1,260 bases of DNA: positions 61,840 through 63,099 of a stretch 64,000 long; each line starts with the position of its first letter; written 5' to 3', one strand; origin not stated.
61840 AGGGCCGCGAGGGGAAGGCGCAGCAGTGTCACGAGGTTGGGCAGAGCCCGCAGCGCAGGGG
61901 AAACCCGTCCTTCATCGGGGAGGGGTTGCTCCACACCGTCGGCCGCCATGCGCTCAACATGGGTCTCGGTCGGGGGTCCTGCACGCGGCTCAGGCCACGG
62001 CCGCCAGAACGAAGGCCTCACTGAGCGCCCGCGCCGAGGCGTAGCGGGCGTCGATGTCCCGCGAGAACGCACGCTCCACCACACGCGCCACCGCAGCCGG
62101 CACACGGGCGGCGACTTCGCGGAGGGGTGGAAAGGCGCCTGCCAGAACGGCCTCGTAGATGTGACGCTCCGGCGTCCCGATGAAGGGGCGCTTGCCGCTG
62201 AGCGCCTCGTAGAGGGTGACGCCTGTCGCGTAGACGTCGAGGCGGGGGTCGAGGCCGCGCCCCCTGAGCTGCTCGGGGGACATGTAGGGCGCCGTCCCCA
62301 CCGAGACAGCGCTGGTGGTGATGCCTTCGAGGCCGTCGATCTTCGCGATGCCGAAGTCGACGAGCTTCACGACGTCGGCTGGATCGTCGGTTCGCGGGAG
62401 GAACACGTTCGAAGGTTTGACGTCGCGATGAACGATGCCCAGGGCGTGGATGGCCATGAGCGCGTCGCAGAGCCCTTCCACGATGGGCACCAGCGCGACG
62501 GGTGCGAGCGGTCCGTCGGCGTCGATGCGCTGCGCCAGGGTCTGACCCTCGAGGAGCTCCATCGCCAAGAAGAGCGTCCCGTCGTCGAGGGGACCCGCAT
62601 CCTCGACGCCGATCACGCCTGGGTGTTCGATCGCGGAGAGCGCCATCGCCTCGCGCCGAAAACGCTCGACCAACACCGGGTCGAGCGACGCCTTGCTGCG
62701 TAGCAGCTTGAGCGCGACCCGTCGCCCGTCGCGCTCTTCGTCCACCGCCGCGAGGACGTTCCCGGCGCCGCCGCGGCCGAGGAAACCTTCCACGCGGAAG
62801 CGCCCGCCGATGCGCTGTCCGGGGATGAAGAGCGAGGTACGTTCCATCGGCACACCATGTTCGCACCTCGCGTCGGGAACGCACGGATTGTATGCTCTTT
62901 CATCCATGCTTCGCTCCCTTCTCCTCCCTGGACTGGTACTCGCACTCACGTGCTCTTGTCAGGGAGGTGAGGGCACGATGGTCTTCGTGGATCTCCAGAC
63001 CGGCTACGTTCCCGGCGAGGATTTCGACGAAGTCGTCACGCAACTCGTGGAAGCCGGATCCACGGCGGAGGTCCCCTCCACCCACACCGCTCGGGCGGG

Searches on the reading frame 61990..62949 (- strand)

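Call 50: search_protein_families(library=pfam, proteins=[window:61990-62949:-], max_evalue=0.001)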
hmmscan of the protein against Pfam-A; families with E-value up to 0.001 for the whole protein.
window:61990-62949:- (319 aa): 3 families
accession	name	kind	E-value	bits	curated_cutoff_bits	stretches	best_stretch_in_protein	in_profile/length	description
PF00069.31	Pkinase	-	6.2e-39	134.4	31.7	1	52-311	2-260/263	Protein kinase domain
PF07714.23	PK_Tyr_Ser-Thr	-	1.5e-22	80.6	23.1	1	56-302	6-248/258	Protein tyrosine and serine/threonine kinase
PF17667.7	Pkinase_fungal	-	0.00014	21.2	24.1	1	157-232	289-369/387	Fungal protein kinase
